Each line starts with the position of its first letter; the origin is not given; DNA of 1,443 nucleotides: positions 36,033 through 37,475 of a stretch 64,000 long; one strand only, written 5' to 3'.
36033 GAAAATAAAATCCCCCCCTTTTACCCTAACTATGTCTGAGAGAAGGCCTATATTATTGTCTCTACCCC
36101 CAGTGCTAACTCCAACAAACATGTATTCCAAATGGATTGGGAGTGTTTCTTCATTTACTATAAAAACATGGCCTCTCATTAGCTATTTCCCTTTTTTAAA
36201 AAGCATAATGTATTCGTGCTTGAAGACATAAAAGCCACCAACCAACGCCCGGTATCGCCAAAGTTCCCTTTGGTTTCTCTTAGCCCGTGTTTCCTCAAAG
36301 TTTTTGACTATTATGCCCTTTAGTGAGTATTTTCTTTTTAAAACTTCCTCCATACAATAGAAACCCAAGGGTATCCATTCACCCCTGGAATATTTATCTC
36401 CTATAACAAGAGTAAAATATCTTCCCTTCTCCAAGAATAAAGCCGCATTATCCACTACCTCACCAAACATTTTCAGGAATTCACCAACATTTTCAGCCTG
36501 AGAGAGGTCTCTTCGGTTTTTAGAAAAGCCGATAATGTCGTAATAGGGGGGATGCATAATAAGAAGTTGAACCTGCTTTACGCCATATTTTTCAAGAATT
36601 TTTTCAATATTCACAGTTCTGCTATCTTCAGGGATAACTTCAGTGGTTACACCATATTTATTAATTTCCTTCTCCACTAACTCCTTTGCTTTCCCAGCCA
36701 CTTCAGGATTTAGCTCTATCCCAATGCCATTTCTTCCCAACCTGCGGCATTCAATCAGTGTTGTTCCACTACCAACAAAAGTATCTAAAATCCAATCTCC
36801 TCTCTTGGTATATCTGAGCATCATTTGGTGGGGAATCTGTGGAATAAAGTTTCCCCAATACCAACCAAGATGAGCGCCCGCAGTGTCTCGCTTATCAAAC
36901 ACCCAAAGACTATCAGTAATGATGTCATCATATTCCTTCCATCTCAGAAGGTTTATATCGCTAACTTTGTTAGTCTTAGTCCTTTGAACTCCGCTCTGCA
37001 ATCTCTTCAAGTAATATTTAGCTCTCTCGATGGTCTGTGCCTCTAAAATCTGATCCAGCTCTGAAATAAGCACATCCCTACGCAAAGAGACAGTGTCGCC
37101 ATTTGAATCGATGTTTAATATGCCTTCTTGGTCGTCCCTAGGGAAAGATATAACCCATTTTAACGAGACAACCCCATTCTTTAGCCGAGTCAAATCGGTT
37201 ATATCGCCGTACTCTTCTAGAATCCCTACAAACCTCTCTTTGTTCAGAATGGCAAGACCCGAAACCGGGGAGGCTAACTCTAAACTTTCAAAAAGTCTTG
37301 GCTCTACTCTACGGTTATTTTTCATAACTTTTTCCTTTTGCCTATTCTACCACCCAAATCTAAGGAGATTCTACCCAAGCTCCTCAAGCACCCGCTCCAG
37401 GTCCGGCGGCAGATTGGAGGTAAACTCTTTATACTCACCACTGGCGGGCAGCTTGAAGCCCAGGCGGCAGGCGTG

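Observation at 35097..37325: Methyltransferase + EVE/DCD-reader PD-(D/E)XK nuclease module: an atypical restriction-modification system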

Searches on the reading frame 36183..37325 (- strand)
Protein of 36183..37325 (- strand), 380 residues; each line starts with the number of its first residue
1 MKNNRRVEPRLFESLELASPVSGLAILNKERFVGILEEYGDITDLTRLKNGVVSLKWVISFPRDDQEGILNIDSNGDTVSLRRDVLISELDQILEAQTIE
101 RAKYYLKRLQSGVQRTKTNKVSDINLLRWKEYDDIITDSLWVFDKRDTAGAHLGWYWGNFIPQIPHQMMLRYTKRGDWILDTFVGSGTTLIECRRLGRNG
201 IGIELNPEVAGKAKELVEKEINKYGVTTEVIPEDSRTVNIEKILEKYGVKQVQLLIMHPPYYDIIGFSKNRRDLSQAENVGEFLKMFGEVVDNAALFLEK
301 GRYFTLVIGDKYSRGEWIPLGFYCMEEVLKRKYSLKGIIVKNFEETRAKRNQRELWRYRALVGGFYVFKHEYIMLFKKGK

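Call 3: search_protein_families(library=pfam, proteins=[window:36183-37325:-], max_evalue=1)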
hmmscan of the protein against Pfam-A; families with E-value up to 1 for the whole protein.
window:36183-37325:- (380 aa): 4 families
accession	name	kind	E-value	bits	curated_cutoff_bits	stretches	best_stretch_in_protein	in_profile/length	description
PF01555.25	N6_N4_Mtase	-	2.5e-20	73.8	26.7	2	157-213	163-219/221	DNA methylase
PF02475.24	TRM5-TYW2_MTfase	-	0.0084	16.5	28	1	168-245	29-106/164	TRM5/TYW2 methyltransferase domain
PF01170.24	UPF0020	-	0.013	15.6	22.3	1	173-222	26-74/197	RMKL-like, methyltransferase domain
PF09445.16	Methyltransf_15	-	0.045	13.7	22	1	178-299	3-122/165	RNA cap guanine-N2 methyltransferase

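Call 4: search_protein_families(library=ncbifam, proteins=[window:36183-37325:-], max_evalue=1)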
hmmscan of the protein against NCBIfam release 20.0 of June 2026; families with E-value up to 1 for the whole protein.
window:36183-37325:- (380 aa): 7 families
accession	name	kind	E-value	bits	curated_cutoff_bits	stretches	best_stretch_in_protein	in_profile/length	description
NF050803.1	DnaMtaseCcrMCaul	equivalog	3.5e-08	32.7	830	1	166-246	196-278/350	adenine-specific DNA-methyltransferase CcrM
TIGR01177.1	TIGR01177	hypoth_equivalog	0.00035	20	316.55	1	173-262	180-259/330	TIGR01177 family methyltransferase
NF008572.0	PRK11524.1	equivalog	0.00083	18.6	292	1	168-208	207-247/294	adenine-specific DNA-methyltransferase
NF010253.0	PRK13699.1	subfamily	0.00091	19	244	1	171-208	159-196/226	DNA methyltransferase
NF043040.1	corrin_prot_MT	hypoth_equivalog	0.054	12.9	180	1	162-221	28-87/216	corrinoid protein-associated methyltransferase CpaM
NF001790.0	PRK00517.3-3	equivalog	0.061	12.7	269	1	171-218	118-166/262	50S ribosomal protein L11 methyltransferase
NF006583.0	PRK09109.1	equivalog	0.1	11.7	237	1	45-131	53-137/246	flagellar motor protein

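Call 5: search_protein_families(library=padloc, proteins=[window:36183-37325:-], max_evalue=1)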
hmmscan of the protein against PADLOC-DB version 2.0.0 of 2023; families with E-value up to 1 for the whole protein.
window:36183-37325:- (380 aa): 63 families (the best 25 are shown)
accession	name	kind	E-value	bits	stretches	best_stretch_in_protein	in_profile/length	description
PDLC03351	MTase_II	-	7.6e-144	477.2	1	26-378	7-347/348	Type II methyltransferase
PDLC03376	MTase_II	-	6.7e-30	102.7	1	134-378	15-249/249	Type II methyltransferase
PDLC03353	MTase_II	-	1.1e-19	69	2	116-217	155-250/260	Type II methyltransferase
PDLC03387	MTase_II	-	6.7e-18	62.8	2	139-222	201-280/289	Type II methyltransferase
PDLC03350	MTase_II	-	1.6e-15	55.4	2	130-229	211-307/312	Type II methyltransferase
PDLC03239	MTase_II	-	1e-12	45.5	2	156-208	71-125/442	Type II methyltransferase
PDLC03371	MTase_II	-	1.4e-12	45.7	1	166-220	201-255/260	Type II methyltransferase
PDLC03380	MTase_II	-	6.5e-12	43.3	1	137-210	16-91/393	Type II methyltransferase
PDLC03295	MTase_II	-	4.6e-10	37.4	1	160-223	208-272/292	Type II methyltransferase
PDLC03299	MTase_II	-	6.8e-10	36.9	1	167-212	207-252/296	Type II methyltransferase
PDLC03216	MTase_II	-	8.3e-10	36.2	1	166-256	204-296/364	Type II methyltransferase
PDLC03325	MTase_II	-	9e-10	35.8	1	138-207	54-123/426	Type II methyltransferase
PDLC03363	MTase_II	-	1.1e-09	36.1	1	168-276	69-172/294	Type II methyltransferase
PDLC03391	MTase_II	-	3e-09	34.1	1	161-269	150-258/381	Type II methyltransferase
PDLC03369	MTase_II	-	4.8e-09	33.5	1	154-210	116-175/532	Type II methyltransferase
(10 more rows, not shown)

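Call 7: search_solved_structures(query=window:36183-37325:-, max_evalue=0.01, show_alignments=1)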
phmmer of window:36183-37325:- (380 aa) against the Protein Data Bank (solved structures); distinct sequences matched with E-value up to 0.01: 10.
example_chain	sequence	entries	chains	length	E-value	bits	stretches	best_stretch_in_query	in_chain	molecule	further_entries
2zie_A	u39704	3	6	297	1.9e-09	40.3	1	163-225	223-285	Putative modification methylase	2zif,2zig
1g60_A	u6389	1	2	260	6.5e-06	28.7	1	173-216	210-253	Adenine-specific Methyltransferase MboIIA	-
6pbd_A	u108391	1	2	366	1.5e-05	27.5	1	166-220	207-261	Modification methylase CcrMI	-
9c3u_A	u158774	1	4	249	8.2e-05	25.1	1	164-216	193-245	Methyltransferase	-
8urk_A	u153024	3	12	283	9.1e-05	24.9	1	164-216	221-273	Methyltransferase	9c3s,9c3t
5hek_A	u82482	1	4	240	0.00014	24.3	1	170-215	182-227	Adenine specific DNA methyltransferase (DpnA)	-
5hfj_A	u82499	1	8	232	0.00016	24.1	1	170-215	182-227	Adenine specific DNA methyltransferase (DpnA)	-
8s9m_A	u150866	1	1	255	0.0039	19.6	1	168-207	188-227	DNA cytosine-N4 methyltransferase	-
8s9n_A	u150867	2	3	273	0.0043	19.4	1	168-207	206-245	DNA cytosine-N4 methyltransferase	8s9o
5e71_A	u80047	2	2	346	0.0068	18.8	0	164-269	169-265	N2, N2-dimethylguanosine tRNA methyltransferase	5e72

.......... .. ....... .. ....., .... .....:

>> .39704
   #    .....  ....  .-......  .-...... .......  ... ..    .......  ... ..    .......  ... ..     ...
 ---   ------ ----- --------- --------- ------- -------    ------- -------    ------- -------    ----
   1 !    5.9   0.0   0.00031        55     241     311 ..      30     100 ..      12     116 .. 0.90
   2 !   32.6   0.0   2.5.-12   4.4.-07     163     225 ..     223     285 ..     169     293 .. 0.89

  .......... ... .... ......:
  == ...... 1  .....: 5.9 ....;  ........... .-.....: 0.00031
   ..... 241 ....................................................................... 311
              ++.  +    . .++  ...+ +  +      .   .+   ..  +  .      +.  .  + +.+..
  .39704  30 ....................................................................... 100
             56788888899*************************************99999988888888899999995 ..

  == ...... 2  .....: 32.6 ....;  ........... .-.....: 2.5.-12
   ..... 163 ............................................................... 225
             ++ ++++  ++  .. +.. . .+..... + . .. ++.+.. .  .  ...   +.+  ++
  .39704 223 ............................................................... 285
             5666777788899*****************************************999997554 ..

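Call 24: find_homologous_proteins(query=window:36183-37325:-, max_evalue=1e-10)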
Query window:36183-37325:- (380 aa): 7128 proteins with E <= 1e-10 among 8000 candidates; the best 120 are listed.
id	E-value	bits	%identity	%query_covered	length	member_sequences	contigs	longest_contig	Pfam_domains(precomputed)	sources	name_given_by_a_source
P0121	7.6e-254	860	100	100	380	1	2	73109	PF01555.25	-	-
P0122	1.6e-210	717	84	99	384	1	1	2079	PF01555.25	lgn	-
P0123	2.0e-207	707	82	99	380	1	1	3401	PF01555.25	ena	-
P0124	1.4e-204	697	80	100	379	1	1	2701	PF01555.25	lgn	-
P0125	1.6e-204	697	82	99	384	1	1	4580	PF01555.25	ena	-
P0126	1.0e-203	695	81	99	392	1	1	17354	PF01555.25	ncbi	-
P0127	3.2e-203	693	80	99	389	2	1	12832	PF01555.25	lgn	-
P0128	3.7e-203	693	80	99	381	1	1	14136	PF01555.25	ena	-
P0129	4.0e-203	693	80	99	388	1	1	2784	PF01555.25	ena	-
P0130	7.2e-203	692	79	100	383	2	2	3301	PF01555.25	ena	-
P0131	8.2e-203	692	79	99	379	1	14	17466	PF01555.25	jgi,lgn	-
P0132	4.3e-202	689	80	99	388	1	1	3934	PF01555.25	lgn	-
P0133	1.4e-201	688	79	99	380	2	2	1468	PF01555.25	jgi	-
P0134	6.4e-201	685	80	99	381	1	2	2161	PF01555.25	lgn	-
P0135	9.9e-201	685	80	99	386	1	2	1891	PF01555.25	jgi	-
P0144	3.7e-196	670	80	99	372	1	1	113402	PF01555.25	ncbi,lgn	-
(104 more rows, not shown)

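Call 33: find_related_loci(query=P0121, collection=viral_contigs, flank=4000)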
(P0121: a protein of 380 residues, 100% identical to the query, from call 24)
Query P0121 (380 aa) in viral_contigs; peptide patterns used: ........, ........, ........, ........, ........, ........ (x = any residue, [..] = any of these).
39 stretches matched a pattern; 4 encode a relative of the query (tblastn E <= 1e-3); 4 distinct loci.
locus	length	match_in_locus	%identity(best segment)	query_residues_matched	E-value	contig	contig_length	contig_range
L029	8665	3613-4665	65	26-377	2e-159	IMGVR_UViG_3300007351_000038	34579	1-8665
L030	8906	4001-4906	65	79-380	7e-133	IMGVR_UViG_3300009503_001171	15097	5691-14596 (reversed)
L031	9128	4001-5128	53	1-380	2e-132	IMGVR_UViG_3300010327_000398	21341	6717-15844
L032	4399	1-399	74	247-379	1e-64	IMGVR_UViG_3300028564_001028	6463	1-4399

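Call 34: find_encoding_contigs(protein=P0144, flank=5000, max_places=3)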
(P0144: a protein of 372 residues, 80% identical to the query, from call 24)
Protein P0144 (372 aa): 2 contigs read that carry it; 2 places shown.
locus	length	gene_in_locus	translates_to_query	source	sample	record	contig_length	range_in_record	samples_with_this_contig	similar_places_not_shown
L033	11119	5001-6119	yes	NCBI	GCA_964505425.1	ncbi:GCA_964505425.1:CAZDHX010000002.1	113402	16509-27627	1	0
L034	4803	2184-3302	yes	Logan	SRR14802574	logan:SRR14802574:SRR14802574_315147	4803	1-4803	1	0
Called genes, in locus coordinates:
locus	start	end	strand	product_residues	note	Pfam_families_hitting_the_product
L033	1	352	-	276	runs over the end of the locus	PF23023:Anti-Pycsar_Apyc1, PF00753:Lactamase_B, PF12706:Lactamase_B_2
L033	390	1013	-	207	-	-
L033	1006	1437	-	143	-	PF01475:FUR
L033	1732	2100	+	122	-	PF01258:zf-dskA_traR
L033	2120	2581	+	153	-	PF01252:Peptidase_A8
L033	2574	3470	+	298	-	PF01479:S4, PF00849:PseudoU_synth_2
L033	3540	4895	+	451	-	PF13660:DUF4147, PF05161:MOFRL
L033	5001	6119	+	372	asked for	PF01555:N6_N4_Mtase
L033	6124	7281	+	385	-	-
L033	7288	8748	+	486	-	PF00749:tRNA-synt_1c, PF19269:Anticodon_2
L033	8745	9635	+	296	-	PF02515:CoA_transf_3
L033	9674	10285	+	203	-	-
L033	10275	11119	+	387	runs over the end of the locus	PF02515:CoA_transf_3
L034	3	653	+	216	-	?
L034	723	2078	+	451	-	PF13660:DUF4147, PF05161:MOFRL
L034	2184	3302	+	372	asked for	PF01555:N6_N4_Mtase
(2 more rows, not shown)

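Call 47: search_protein_families(library=pfam, proteins=[L033:6124-7281:+], max_evalue=1)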
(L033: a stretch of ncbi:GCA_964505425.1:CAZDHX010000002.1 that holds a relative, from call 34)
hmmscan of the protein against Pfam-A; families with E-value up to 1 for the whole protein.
L033:6124-7281:+ (385 aa): 1 family
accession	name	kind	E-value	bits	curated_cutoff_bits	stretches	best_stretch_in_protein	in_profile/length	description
PF01939.22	NucS_C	-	0.00068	20.1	24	1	286-340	39-90/124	Endonuclease NucS C-terminal domain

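Call 69: search_dna_similar(query=window:36183-37325:-, collection=plasmids, mode=protein, max_evalue=1e-10, max_rows=15)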
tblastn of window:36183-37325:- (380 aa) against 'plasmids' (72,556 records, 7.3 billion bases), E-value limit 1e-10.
Records with a match: 1; places in all: 1; records where one place covers at least 80% of the query: 0.
Best place of each record, by identity: <60% 1.
By first word of the organism name: Fusobacterium 1.
By predicted mobility (MOB-suite, as given by PLSDB): non-mobilizable 1.
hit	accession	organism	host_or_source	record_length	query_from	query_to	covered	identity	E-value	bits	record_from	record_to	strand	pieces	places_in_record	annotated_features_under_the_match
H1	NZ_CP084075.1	Fusobacterium vincentii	-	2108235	138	378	63%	32.2%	5e-29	126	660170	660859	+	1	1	none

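Call 71: get_annotated_region(hit=H1, flank=3000)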
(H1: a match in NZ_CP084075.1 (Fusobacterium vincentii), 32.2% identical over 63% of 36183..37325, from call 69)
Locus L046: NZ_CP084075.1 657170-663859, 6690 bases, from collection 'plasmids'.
description: Fusobacterium vincentii strain SB055 plasmid pSB055A, complete sequence
organism: Fusobacterium vincentii (NCBI taxid 155615)
taxonomy: Bacteria; Fusobacteriota; Fusobacteriia; Fusobacteriales; Fusobacteriaceae; Fusobacterium; Fusobacterium vincentii
host: -; source: -; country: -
typing (MOB-suite, as given by PLSDB): non-mobilizable
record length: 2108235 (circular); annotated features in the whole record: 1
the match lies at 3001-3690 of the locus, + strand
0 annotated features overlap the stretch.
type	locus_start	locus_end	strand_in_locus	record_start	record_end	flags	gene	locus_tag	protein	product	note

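Call 80: search_protein_families(library=phrogs, proteins=[window:36183-37325:-], max_evalue=0.01)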
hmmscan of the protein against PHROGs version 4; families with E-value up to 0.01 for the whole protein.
window:36183-37325:- (380 aa): 12 families
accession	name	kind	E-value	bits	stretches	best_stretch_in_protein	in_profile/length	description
phrog_498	-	other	2.4e-18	67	1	165-311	368-533/633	DNA methyltransferase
phrog_67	-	other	2.5e-15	57.6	1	170-231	296-357/743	DNA methyltransferase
phrog_18146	-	other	1.5e-12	48.2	1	156-207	49-101/452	DNA methyltransferase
phrog_12517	-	unknown function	5.3e-11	43.3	1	159-310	89-236/316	-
phrog_3008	-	other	9.2e-10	39.2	1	167-222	161-216/244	DNA methyltransferase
phrog_18293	-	other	3.2e-06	28.1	1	171-220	61-110/119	methyltransferase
phrog_23085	-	unknown function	4.4e-06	27.4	1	169-210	57-98/138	-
phrog_8769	-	other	2.3e-05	25.1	1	177-208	13-44/71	methyltransferase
phrog_6952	-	other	7.5e-05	23.6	1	171-212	129-170/181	DNA methyltransferase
phrog_10183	-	other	0.00077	18.8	0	177-208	117-148/889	DNA methyltransferase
phrog_19906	-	DNA, RNA and nucleotide metabolism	0.004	17.8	0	214-280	3-64/192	DNA binding protein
phrog_16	-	DNA, RNA and nucleotide metabolism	0.0072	15.5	1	167-208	859-900/986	DNA helicase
